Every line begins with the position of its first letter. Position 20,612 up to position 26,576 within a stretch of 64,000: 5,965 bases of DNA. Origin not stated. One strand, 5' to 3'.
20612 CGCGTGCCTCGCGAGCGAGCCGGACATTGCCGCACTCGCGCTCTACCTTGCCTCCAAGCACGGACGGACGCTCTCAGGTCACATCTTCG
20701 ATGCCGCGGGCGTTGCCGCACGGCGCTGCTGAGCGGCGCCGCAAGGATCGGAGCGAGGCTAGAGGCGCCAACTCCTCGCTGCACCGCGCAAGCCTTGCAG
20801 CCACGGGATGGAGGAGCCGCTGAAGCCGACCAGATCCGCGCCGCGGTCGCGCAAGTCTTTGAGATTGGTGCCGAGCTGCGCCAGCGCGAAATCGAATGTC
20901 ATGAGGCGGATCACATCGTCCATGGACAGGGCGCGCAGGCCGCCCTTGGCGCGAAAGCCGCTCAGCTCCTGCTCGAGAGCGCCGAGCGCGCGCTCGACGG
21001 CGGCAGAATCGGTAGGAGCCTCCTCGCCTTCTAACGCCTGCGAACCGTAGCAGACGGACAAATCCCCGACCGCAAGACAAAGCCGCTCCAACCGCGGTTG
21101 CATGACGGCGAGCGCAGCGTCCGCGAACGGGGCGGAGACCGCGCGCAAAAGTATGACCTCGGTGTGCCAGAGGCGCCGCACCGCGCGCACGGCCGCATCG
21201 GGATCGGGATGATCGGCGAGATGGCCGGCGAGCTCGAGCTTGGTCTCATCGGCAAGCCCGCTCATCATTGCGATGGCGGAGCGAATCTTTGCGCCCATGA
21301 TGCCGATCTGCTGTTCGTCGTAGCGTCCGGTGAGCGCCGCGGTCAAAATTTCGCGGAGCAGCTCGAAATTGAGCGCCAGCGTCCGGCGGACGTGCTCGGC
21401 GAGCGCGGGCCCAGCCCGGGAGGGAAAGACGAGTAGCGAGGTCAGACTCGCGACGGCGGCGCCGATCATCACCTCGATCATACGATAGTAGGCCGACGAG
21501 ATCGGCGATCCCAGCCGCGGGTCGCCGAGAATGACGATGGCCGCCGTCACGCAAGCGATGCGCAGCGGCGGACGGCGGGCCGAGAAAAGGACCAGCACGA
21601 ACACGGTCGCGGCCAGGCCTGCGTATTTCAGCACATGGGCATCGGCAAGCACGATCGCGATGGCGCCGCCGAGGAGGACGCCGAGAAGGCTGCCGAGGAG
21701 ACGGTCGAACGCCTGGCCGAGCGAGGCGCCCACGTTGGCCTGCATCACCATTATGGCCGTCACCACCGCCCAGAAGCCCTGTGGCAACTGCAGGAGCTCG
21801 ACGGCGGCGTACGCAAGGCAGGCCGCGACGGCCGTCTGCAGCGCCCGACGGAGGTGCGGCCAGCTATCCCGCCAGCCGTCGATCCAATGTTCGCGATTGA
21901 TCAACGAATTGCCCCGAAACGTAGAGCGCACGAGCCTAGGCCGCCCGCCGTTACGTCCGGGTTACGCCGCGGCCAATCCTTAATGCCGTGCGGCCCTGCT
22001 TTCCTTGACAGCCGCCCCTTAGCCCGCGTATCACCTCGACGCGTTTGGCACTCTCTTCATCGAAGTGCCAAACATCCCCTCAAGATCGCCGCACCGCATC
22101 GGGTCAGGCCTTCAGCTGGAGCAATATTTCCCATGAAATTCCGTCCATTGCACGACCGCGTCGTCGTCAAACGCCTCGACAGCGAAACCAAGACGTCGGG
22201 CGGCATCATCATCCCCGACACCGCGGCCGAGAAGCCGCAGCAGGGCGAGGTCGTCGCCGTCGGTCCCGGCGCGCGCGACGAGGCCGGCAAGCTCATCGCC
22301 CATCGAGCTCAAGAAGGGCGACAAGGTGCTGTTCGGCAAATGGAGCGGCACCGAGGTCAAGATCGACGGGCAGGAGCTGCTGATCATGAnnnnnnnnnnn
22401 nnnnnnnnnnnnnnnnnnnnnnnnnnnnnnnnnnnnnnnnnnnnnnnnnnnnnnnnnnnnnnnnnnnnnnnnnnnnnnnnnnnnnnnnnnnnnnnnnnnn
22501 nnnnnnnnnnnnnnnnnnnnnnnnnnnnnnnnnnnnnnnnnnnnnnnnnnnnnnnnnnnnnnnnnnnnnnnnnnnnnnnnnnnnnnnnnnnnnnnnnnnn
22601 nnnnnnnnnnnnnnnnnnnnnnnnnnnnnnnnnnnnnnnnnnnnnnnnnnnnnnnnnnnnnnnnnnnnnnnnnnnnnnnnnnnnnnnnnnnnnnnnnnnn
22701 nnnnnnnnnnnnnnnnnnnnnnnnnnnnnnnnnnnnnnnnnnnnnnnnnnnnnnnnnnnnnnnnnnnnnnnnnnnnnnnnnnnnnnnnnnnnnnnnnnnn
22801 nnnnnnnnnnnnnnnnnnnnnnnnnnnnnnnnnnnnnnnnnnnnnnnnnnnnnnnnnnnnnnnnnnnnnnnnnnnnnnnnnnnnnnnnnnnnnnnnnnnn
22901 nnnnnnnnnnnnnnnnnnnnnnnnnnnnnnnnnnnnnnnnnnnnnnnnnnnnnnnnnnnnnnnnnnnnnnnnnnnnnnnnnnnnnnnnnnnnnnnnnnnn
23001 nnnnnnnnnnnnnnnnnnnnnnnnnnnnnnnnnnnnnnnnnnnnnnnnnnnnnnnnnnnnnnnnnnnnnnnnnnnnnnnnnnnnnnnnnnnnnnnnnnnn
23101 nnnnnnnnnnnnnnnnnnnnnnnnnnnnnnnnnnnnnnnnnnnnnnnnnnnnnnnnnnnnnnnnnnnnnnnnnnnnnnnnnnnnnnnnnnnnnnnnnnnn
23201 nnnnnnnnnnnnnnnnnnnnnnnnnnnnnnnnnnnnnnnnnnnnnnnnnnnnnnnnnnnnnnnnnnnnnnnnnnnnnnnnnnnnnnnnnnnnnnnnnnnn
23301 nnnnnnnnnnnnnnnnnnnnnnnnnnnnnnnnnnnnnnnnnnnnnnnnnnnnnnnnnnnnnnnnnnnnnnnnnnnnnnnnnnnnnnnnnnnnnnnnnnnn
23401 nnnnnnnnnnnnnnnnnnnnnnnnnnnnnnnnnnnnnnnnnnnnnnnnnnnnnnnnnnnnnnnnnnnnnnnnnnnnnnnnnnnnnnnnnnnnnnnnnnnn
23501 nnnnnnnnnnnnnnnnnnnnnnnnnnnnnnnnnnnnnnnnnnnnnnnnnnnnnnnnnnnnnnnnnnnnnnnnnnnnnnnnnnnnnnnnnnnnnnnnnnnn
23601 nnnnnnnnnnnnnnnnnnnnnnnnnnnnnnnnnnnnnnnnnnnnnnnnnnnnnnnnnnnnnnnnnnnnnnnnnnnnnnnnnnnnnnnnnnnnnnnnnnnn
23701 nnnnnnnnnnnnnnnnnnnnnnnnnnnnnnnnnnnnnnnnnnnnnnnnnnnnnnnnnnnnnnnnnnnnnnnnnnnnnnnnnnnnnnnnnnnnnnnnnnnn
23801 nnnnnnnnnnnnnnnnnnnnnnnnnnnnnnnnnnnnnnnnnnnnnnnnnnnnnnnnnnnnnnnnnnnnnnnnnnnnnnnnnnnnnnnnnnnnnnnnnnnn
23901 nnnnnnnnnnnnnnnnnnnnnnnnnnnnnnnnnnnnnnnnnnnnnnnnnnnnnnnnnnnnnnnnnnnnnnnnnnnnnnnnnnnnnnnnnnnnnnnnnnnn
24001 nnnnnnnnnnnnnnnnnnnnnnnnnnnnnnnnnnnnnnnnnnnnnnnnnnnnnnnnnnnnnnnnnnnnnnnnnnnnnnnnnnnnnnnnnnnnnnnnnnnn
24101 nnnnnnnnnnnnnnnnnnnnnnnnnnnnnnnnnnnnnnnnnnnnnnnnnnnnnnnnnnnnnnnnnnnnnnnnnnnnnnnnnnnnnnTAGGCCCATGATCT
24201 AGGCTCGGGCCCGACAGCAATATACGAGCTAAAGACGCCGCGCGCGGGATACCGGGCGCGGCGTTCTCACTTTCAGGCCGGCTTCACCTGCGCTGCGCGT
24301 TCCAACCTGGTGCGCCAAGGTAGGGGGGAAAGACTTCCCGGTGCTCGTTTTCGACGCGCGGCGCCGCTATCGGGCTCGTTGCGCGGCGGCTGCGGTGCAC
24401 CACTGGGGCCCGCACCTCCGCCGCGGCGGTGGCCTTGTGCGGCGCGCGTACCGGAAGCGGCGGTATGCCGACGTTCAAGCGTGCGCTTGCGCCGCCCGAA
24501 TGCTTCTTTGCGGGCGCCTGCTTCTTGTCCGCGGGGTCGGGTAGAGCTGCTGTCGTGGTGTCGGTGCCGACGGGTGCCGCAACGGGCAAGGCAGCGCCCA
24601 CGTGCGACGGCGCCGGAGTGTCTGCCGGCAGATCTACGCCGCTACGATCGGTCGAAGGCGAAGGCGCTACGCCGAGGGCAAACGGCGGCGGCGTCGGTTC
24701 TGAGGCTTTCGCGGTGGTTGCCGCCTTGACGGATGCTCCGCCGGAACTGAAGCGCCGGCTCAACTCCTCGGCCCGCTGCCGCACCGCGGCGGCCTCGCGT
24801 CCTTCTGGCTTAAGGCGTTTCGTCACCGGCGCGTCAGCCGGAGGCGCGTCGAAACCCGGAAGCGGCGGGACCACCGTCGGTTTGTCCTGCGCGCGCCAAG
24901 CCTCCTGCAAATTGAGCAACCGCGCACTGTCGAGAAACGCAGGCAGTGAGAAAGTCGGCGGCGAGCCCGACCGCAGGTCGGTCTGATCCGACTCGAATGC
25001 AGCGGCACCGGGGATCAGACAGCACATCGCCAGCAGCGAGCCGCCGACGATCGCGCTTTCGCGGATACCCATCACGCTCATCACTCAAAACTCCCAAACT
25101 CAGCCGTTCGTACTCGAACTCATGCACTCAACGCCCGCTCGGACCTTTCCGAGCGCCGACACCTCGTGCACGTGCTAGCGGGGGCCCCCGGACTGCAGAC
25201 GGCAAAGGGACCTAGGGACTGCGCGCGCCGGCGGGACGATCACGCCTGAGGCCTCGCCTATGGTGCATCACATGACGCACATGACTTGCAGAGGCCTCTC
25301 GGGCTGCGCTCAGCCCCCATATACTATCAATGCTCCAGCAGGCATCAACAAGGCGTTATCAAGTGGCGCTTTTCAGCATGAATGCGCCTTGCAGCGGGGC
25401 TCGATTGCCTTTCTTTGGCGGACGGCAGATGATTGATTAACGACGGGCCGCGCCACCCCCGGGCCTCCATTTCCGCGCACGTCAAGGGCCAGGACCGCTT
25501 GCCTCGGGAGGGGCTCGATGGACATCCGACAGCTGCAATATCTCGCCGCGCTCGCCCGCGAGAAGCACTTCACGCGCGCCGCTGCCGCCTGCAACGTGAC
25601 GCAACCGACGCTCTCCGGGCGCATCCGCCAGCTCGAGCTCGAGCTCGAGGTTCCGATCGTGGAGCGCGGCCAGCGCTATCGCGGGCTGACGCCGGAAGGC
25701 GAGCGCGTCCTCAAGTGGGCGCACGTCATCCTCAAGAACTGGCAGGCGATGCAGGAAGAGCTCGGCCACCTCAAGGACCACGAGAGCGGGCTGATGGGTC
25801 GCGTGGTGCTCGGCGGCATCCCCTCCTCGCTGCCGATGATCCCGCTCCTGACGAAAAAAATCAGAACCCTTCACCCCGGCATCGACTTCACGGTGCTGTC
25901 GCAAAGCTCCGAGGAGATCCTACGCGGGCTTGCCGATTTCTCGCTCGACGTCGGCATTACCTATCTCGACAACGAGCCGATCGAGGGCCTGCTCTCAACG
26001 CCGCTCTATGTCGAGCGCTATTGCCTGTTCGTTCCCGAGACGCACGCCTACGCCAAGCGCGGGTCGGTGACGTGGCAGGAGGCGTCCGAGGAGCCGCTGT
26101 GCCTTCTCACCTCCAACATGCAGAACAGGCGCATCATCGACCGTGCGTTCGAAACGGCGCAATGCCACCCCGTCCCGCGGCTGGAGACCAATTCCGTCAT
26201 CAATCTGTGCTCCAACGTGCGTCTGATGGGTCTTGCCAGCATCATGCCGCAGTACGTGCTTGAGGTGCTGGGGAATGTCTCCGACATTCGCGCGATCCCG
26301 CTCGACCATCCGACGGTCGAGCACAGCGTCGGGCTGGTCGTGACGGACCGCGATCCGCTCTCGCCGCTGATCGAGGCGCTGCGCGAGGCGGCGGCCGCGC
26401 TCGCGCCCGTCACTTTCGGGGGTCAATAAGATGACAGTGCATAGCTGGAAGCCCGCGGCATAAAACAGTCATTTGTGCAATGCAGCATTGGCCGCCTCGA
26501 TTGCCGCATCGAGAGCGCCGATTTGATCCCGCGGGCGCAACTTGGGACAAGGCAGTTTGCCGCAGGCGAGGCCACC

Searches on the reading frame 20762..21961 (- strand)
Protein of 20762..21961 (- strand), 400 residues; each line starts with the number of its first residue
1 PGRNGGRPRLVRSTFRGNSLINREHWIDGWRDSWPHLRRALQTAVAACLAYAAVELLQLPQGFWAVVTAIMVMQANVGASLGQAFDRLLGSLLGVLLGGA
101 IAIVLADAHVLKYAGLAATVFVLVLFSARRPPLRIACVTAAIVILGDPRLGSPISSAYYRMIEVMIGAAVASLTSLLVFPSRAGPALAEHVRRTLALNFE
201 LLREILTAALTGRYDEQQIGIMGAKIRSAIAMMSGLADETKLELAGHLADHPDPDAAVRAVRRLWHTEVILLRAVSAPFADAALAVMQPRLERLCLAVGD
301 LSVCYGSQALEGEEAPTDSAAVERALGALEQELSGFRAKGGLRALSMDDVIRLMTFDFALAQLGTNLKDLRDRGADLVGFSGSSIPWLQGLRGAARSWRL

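Call 47: search_protein_families(library=pfam, proteins=[window:20762-21961:-], max_evalue=0.0001)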
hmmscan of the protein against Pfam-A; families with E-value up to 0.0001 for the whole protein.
window:20762-21961:- (400 aa): 4 families
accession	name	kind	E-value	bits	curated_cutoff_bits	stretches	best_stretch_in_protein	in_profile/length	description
PF04632.18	FUSC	-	1.1e-21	77.6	30.9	1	40-371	5-324/660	Fusaric acid resistance protein family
PF13515.12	FUSC_2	-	9.5e-21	74.7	25.6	1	49-171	1-123/126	Fusaric acid resistance protein-like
PF11744.14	ALMT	-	6.5e-12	45.5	20.6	1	61-207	40-193/471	Aluminium activated malate transporter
PF06081.17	ArAE_1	-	5.1e-08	33.6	22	1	39-175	6-138/141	Aromatic acid exporter family member 1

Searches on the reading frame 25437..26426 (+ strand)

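Call 49: search_protein_families(library=pfam, proteins=[window:25437-26426:+], max_evalue=0.0001)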
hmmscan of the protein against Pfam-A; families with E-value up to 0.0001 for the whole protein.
window:25437-26426:+ (330 aa): 2 families
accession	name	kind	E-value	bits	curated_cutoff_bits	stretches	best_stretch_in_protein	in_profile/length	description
PF03466.25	LysR_substrate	-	8.6e-33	113.9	28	1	118-320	3-205/209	LysR substrate binding domain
PF00126.33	HTH_1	-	6.4e-19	68.1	26.6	1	30-89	1-60/60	Bacterial regulatory helix-turn-helix protein, lysR family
